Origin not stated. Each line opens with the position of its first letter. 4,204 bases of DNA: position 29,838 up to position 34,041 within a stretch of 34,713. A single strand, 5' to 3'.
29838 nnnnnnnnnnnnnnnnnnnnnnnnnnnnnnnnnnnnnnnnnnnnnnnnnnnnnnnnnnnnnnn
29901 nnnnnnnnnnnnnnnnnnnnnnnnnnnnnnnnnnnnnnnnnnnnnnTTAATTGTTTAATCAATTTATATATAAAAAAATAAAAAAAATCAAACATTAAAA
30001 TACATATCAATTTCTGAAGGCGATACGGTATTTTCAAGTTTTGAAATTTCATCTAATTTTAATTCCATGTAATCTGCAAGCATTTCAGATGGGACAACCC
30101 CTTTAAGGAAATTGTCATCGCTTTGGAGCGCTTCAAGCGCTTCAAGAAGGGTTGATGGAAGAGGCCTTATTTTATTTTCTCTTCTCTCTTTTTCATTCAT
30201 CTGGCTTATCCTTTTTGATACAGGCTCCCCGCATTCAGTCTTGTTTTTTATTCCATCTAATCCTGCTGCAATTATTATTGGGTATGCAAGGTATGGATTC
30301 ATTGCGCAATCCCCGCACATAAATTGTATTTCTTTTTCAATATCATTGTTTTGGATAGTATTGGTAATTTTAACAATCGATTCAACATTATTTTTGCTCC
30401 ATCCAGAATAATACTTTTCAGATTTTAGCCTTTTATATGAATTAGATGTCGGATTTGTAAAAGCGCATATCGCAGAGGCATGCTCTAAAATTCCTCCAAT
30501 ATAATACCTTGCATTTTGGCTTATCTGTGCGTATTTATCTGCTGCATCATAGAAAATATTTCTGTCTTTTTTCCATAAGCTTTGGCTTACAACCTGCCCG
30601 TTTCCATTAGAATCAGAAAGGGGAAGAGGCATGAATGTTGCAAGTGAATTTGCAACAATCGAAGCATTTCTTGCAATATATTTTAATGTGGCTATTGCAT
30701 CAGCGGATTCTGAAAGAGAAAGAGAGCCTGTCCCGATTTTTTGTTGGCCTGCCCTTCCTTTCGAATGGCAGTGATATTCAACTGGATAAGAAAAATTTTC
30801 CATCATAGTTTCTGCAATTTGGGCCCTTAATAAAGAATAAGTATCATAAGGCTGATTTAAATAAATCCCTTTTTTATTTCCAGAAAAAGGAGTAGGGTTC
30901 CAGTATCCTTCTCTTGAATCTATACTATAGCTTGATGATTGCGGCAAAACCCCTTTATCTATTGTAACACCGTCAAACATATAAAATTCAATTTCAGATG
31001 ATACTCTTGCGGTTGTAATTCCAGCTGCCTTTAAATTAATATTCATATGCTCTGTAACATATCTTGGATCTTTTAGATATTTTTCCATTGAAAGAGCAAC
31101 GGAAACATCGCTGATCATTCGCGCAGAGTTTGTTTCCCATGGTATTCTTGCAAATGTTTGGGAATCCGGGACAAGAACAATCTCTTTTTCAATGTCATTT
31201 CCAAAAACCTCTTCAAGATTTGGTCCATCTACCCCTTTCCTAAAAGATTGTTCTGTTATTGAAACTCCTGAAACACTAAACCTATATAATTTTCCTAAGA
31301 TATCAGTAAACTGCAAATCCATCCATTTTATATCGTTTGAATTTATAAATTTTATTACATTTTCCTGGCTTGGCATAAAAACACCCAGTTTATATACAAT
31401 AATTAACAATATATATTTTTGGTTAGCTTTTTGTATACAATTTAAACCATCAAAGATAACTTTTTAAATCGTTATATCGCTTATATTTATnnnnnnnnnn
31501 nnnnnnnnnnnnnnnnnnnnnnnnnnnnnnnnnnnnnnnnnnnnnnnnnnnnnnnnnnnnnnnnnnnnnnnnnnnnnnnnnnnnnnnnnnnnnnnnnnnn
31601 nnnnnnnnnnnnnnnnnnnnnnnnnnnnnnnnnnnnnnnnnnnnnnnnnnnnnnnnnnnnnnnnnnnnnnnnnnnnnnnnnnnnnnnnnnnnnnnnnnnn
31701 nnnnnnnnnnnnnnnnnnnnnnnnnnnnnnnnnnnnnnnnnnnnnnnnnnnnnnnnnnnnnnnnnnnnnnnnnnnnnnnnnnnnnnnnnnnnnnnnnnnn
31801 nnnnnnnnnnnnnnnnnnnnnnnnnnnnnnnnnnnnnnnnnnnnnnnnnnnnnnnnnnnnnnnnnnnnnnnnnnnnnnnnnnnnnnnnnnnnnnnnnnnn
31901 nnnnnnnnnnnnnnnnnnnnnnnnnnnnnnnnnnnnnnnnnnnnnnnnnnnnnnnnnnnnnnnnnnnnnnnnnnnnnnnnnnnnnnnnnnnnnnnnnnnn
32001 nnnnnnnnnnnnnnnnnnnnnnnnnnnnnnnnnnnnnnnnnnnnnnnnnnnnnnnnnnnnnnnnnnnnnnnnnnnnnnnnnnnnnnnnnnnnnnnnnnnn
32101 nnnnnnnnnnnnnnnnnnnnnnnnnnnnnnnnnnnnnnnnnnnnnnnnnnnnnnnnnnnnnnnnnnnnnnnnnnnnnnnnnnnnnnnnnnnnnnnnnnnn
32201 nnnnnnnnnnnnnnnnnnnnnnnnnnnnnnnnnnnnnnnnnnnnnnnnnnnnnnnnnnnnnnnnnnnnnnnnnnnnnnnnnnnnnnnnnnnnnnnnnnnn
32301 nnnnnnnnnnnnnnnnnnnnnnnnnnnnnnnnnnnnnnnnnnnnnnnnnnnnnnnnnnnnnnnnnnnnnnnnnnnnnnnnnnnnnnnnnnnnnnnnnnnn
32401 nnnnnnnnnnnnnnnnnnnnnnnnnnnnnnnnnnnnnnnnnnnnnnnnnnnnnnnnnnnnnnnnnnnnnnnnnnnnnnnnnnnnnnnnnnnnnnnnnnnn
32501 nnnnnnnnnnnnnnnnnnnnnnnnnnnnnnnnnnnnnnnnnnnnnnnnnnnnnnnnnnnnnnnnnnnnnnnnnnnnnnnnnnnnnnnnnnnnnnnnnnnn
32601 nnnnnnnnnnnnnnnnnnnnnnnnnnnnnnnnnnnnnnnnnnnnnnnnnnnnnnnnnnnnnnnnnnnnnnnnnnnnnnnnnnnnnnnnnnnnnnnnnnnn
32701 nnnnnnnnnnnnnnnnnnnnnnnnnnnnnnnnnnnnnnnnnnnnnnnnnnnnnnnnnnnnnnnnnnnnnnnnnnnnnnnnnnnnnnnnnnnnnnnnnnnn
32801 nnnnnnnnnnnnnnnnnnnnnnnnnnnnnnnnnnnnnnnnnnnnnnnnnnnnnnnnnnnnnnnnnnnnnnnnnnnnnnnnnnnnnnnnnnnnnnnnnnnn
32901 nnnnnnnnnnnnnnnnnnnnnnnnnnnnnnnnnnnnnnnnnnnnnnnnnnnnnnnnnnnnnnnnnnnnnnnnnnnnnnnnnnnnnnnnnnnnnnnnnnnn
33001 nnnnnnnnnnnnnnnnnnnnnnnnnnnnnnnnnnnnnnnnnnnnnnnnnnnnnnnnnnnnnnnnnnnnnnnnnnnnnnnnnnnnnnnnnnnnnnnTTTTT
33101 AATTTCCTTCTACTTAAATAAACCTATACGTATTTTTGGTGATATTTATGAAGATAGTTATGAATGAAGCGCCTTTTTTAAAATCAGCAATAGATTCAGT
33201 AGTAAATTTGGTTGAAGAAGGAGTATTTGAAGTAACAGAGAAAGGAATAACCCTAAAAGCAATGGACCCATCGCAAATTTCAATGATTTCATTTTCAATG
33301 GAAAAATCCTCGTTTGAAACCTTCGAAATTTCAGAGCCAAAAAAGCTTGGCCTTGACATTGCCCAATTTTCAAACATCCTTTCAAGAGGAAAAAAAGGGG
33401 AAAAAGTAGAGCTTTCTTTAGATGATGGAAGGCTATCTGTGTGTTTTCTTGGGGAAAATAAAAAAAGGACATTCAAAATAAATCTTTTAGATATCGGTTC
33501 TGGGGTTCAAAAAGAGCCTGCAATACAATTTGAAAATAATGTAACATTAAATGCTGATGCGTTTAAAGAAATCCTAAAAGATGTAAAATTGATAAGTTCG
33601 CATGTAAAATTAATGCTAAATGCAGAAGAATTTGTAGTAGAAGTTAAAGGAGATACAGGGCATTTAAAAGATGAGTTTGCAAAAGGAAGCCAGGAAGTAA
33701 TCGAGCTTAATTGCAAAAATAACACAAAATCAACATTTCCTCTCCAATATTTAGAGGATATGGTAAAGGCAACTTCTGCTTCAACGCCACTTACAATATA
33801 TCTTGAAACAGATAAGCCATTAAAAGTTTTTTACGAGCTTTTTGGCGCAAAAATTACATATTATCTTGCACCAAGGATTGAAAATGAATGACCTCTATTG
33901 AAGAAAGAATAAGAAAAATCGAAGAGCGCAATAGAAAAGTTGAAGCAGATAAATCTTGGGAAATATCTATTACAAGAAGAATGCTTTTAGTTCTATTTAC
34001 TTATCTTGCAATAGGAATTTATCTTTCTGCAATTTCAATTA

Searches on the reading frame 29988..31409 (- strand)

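Call 10: search_protein_families(library=pfam, proteins=[window:29988-31409:-], max_evalue=0.001)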
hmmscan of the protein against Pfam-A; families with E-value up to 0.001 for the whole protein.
window:29988-31409:- (473 aa): 2 families
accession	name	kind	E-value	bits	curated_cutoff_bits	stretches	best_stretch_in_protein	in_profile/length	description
PF00120.29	Gln-synt_C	-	6.7e-78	262.6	24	1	113-470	2-344/344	Glutamine synthetase, catalytic domain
PF03951.24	Gln-synt_N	-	1.3e-08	34.8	33.4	1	26-102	1-79/82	Glutamine synthetase, beta-Grasp domain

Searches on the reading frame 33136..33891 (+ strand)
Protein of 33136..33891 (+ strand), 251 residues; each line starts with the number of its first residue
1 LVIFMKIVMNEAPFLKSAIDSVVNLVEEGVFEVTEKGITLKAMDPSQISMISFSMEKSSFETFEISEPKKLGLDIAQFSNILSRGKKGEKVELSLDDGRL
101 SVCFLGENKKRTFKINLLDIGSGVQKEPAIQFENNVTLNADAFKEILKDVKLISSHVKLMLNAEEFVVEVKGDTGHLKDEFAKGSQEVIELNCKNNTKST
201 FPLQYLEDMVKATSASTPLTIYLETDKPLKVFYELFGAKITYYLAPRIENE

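Call 10: search_protein_families(library=pfam, proteins=[window:33136-33891:+], max_evalue=0.001)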
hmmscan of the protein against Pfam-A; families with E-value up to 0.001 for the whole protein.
window:33136-33891:+ (251 aa): 3 families
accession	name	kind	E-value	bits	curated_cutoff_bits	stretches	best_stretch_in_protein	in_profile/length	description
PF00705.23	PCNA_N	-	4.1e-16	59.3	20.3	1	8-112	5-109/127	Proliferating cell nuclear antigen, N-terminal domain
PF02747.20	PCNA_C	-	2.9e-14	53.8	23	1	128-246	3-127/128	Proliferating cell nuclear antigen, C-terminal domain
PF02144.21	Rad1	-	2.7e-09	36.9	24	1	133-219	147-241/257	Repair protein Rad1/Rec1/Rad17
